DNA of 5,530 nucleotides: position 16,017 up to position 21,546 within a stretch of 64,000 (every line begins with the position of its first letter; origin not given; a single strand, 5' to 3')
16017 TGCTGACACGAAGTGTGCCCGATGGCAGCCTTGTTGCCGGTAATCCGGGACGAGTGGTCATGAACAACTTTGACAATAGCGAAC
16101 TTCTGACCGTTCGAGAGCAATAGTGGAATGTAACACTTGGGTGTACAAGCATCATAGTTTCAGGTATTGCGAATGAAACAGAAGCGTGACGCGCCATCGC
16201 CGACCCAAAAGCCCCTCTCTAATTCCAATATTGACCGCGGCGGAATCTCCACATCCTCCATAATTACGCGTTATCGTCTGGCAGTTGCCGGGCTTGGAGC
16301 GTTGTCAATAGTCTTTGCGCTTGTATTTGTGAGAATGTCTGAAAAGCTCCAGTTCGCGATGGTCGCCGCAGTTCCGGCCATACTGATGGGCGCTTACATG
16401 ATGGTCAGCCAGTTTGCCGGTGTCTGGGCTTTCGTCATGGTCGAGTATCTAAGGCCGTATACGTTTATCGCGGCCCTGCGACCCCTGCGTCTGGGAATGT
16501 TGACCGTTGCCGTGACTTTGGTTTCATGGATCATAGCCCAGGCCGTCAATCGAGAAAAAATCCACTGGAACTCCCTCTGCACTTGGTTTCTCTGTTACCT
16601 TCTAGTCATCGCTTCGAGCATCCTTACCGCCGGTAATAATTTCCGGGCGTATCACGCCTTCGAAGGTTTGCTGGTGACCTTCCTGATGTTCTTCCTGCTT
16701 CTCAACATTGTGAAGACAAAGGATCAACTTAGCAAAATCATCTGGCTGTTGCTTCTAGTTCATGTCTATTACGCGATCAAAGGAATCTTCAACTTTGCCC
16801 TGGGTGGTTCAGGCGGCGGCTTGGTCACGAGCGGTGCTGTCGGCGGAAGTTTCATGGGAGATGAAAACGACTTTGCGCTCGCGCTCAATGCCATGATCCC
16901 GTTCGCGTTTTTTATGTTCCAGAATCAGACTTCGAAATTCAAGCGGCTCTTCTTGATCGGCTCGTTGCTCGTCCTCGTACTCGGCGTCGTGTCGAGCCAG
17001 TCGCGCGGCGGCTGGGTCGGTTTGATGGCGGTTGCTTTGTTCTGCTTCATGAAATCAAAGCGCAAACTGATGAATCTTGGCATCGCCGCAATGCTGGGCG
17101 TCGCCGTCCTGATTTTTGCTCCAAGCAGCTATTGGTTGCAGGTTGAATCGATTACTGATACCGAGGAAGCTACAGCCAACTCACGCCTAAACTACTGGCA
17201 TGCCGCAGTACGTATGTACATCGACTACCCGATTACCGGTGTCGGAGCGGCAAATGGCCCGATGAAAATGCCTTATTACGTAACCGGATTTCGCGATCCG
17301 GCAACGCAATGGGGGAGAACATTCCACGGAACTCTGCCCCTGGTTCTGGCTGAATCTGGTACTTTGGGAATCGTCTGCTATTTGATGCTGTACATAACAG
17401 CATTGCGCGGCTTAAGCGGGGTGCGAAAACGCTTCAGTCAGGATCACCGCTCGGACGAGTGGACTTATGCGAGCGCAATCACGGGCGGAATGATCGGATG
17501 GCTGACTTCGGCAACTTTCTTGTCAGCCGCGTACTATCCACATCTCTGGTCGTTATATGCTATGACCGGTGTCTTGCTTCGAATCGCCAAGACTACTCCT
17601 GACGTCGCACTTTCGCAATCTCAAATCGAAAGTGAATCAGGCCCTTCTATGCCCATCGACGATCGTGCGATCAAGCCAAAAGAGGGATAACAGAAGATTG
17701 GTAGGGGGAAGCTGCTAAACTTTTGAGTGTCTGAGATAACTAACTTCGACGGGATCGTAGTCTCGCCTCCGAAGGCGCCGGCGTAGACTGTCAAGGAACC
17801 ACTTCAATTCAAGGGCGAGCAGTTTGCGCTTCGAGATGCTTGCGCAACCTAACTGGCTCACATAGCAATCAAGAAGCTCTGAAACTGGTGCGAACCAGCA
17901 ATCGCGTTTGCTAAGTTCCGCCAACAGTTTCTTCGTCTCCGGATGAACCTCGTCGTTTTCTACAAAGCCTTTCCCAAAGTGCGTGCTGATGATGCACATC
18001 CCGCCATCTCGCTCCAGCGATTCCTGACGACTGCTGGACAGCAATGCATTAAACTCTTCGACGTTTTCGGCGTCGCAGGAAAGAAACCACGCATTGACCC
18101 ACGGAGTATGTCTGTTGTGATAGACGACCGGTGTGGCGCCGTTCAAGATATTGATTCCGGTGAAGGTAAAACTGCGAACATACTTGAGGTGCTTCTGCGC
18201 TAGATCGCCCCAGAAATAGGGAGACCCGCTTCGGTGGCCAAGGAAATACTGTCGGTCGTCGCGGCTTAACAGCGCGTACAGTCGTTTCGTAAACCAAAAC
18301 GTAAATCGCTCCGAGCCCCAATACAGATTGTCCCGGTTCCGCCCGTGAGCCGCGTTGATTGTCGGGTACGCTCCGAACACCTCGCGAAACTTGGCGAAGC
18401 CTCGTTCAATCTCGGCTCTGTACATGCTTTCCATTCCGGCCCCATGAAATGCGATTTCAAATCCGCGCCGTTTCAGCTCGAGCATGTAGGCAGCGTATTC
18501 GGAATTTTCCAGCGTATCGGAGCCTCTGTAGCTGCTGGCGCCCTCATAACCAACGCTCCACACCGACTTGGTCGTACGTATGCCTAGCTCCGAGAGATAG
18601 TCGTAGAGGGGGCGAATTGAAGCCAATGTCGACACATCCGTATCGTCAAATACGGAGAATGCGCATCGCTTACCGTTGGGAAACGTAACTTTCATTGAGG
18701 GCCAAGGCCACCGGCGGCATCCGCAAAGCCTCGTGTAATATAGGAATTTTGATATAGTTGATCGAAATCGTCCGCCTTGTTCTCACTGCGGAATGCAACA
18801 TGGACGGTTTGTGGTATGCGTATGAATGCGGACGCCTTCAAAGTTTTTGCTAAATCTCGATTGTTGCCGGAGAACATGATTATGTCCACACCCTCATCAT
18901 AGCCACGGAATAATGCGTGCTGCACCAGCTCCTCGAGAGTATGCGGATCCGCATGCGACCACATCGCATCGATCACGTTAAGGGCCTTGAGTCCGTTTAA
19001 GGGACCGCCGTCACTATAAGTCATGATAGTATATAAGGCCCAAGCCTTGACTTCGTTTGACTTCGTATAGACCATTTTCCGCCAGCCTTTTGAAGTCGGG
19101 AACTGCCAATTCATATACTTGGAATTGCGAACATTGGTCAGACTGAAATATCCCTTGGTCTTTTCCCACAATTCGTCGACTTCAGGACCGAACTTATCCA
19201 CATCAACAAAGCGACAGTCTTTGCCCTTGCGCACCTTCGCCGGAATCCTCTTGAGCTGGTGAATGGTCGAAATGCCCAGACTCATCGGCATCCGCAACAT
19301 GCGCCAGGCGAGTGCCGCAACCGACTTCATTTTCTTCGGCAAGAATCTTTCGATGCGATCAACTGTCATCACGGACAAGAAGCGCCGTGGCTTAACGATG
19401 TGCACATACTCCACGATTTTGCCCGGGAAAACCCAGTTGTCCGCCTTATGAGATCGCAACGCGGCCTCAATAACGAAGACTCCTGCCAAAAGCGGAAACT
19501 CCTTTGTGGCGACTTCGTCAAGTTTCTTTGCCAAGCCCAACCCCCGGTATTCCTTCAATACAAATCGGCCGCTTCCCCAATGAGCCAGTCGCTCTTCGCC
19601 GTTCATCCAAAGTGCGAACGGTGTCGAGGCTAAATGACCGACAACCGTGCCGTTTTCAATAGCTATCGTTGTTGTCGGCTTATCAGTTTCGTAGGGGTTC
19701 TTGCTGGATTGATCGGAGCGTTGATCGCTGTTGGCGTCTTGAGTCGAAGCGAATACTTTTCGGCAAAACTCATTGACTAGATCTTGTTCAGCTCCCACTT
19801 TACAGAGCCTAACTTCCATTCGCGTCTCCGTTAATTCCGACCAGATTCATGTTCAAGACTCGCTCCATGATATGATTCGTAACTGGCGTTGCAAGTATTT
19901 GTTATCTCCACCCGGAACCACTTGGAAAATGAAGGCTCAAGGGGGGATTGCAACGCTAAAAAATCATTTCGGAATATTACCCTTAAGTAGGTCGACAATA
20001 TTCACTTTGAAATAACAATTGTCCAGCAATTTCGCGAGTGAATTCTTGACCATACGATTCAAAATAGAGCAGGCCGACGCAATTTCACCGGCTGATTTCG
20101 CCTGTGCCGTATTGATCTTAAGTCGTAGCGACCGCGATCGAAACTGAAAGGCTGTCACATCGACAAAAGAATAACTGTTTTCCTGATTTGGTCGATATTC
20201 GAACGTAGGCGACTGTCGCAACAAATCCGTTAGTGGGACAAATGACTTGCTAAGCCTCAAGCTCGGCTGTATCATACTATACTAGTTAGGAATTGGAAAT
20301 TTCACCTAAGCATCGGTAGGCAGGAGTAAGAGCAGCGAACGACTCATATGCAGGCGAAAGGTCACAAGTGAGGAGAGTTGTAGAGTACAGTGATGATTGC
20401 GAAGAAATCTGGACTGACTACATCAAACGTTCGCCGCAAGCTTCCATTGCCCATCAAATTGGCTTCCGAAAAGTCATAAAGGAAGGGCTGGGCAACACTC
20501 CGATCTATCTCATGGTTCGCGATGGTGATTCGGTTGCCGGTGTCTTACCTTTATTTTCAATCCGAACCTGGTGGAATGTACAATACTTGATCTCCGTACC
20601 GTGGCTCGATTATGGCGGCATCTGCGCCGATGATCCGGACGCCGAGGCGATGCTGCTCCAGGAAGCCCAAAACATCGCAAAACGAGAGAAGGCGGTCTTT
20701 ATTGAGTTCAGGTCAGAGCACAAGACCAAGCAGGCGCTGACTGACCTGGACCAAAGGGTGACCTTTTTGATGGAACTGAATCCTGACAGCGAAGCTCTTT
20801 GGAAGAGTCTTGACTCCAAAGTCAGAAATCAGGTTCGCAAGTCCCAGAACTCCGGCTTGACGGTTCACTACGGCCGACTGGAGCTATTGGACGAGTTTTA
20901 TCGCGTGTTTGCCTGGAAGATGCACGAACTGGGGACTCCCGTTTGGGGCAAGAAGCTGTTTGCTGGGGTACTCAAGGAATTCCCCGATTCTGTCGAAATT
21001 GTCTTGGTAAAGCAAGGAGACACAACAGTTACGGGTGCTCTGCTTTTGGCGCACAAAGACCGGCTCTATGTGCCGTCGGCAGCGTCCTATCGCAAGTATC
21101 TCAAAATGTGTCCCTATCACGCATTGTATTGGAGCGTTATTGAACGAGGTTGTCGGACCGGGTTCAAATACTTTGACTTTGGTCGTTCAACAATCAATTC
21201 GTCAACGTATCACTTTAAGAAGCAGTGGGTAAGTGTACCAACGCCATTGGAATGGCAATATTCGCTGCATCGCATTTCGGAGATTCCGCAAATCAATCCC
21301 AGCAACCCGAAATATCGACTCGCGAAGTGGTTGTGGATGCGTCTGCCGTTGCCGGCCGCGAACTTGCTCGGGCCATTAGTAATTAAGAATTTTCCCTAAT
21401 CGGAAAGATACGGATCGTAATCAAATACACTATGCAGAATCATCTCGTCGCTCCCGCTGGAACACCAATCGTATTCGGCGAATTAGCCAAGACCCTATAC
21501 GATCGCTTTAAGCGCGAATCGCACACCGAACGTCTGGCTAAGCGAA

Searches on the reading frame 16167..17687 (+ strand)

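Call 21: search_protein_families(library=pfam, proteins=[window:16167-17687:+], max_evalue=0.01)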
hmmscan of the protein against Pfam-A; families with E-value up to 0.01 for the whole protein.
window:16167-17687:+ (507 aa): 2 families
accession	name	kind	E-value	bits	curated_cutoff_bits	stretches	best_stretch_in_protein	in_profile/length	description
PF04932.20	Wzy_C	-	6.8e-19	68.6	31.7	1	266-406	2-149/149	O-Antigen ligase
PF19358.4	DUF5935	-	0.00013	22.4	23.6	1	81-254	20-192/193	Family of unknown function (DUF5935)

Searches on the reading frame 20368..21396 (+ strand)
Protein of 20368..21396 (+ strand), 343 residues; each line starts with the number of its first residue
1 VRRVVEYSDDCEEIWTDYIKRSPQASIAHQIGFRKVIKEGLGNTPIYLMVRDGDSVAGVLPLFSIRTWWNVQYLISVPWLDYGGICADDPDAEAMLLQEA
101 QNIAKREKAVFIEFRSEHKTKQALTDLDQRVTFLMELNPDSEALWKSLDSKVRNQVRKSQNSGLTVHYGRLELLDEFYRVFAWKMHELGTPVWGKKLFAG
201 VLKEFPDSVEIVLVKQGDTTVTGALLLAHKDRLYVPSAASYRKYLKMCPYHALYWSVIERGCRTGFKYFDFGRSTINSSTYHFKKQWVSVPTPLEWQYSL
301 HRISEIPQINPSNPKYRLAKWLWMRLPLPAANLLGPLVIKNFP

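Call 26: search_protein_families(library=pfam, proteins=[window:20368-21396:+], max_evalue=0.00001)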
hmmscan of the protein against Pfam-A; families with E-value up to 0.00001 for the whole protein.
window:20368-21396:+ (343 aa): 3 families
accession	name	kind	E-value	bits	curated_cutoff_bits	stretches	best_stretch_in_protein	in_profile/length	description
PF13480.13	Acetyltransf_6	-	2.5e-16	60.6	22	1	151-284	2-142/143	Acetyltransferase (GNAT) domain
PF02388.22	FemAB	-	5.4e-12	45.7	24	1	123-214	144-236/406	FemAB family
PF04339.18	FemAB_like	-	1.6e-06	27.9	27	0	135-272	166-312/369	Peptidogalycan biosysnthesis/recognition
